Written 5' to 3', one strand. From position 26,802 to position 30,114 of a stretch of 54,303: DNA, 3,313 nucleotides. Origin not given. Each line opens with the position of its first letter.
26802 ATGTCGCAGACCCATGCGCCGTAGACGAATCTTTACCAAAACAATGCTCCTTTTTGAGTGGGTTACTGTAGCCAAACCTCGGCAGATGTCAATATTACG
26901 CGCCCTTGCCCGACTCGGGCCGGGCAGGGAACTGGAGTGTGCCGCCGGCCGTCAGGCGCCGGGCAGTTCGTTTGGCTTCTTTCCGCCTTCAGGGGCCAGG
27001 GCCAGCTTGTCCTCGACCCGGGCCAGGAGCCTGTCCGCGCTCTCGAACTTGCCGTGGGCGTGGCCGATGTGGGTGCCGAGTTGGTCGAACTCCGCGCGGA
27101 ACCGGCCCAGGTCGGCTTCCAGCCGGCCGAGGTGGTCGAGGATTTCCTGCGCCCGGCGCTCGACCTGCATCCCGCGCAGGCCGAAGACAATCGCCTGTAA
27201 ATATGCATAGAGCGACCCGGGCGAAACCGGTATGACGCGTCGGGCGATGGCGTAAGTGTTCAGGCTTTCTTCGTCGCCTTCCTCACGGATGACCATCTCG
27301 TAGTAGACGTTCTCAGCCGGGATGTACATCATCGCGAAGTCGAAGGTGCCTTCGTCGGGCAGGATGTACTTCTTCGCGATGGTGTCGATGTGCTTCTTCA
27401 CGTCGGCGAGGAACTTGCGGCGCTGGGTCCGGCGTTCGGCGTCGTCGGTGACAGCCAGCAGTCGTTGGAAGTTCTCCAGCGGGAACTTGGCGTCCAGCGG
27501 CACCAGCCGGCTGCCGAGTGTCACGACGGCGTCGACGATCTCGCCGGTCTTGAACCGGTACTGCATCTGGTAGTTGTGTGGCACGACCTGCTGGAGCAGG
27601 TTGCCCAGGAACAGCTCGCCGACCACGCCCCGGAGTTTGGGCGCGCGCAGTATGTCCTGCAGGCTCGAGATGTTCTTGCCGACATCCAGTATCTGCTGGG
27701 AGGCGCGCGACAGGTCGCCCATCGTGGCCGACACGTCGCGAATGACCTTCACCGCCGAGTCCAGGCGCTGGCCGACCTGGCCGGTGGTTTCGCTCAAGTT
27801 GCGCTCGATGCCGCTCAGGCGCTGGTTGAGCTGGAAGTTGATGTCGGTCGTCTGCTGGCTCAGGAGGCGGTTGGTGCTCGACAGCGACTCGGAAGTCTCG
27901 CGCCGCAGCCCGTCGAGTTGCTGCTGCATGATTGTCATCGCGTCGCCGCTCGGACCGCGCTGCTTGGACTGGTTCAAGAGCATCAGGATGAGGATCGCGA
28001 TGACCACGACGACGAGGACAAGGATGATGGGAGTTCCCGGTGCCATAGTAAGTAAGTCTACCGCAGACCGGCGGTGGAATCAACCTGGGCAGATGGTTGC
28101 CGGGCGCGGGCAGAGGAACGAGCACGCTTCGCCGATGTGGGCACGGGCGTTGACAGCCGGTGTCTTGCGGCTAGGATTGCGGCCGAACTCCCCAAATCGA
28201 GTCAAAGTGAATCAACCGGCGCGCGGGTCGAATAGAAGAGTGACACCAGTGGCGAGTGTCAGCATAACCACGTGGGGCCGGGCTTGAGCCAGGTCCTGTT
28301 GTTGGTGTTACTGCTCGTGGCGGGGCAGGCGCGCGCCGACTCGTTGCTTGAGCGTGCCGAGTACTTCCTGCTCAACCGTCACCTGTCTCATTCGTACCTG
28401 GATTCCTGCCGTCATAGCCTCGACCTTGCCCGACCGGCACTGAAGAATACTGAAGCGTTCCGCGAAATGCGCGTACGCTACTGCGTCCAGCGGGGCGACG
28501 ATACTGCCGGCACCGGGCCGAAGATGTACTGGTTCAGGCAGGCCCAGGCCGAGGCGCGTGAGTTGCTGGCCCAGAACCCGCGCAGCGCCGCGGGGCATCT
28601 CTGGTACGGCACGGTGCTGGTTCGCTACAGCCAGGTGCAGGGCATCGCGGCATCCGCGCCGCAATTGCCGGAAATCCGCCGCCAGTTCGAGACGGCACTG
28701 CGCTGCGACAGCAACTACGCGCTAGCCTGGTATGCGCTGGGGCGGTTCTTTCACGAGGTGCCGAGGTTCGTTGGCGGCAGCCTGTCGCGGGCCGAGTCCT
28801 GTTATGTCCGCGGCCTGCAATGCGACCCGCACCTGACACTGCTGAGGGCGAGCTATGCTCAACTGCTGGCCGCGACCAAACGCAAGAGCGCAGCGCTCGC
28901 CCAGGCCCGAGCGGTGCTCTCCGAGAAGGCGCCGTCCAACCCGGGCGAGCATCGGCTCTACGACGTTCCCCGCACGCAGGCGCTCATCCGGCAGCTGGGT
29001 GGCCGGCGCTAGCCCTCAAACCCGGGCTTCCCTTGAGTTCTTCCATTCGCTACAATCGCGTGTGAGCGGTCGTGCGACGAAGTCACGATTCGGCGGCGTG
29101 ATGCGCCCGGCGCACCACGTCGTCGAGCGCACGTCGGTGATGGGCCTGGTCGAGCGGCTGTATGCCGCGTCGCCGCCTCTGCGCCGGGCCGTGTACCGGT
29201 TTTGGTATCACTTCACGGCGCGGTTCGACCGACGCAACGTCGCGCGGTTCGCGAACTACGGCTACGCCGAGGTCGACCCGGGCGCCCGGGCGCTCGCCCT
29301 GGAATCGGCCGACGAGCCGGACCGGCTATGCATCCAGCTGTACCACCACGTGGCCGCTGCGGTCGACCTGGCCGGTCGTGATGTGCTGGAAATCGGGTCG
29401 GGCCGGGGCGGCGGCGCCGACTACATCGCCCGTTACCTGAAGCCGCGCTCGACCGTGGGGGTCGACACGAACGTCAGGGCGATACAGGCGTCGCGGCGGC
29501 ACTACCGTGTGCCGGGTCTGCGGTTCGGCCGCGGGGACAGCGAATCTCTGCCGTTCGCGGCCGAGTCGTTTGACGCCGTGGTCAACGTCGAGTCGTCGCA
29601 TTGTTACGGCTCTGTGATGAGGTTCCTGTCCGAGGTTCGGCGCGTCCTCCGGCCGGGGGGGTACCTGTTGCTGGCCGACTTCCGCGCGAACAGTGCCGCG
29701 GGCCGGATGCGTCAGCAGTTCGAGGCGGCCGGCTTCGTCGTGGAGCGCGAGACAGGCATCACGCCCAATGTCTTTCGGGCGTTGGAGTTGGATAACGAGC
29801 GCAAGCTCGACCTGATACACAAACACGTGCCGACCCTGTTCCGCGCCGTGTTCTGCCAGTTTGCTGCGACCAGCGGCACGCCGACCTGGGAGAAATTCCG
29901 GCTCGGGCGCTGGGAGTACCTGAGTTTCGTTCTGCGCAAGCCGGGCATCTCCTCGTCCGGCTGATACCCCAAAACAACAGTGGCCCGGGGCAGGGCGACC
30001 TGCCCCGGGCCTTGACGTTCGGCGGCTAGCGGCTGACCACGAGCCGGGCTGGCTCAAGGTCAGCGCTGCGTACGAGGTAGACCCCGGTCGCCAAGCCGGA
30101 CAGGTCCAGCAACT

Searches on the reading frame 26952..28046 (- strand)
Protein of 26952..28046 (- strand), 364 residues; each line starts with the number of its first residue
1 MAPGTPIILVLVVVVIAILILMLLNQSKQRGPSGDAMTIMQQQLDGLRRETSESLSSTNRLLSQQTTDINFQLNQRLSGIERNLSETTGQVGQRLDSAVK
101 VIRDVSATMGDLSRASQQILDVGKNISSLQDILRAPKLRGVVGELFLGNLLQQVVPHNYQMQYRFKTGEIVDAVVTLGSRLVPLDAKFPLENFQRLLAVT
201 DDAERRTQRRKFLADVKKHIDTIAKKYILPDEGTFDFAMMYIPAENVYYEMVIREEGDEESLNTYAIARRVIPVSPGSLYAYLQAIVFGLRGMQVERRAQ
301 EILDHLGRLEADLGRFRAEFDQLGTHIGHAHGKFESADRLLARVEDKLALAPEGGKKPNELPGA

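Call 65: search_protein_families(library=pfam, proteins=[window:26952-28046:-], max_evalue=0.00001)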
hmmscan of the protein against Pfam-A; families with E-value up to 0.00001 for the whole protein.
window:26952-28046:- (364 aa): 2 families
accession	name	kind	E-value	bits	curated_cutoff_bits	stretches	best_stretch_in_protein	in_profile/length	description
PF02646.22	RmuC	-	2.6e-50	171.6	26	1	73-344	3-274/291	RmuC family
PF06103.16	DUF948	-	1.5e-08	35.2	37.2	0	73-130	31-88/89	Bacterial protein of unknown function (DUF948)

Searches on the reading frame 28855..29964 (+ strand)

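Call 76: search_protein_families(library=pfam, proteins=[window:28855-29964:+], max_evalue=0.0001)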
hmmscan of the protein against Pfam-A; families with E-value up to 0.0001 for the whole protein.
window:28855-29964:+ (369 aa): 6 families
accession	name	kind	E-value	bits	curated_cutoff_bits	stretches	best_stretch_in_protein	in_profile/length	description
PF08241.18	Methyltransf_11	-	2.4e-19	70.2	21.2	1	178-272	1-94/95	Methyltransferase domain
PF13649.12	Methyltransf_25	-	3.3e-16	60.2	27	1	177-269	1-97/97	Methyltransferase domain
PF13847.12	Methyltransf_31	-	4e-13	49.7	27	1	175-288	5-125/145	Methyltransferase domain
PF13489.12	Methyltransf_23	-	7.7e-12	45.7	27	1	158-313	8-151/164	Methyltransferase domain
PF08242.18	Methyltransf_12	-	6.3e-11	43.3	30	1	178-271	1-98/98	Methyltransferase domain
PF13578.12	Methyltransf_24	-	5.3e-06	27.7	26.3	1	178-275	1-104/105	Methyltransferase domain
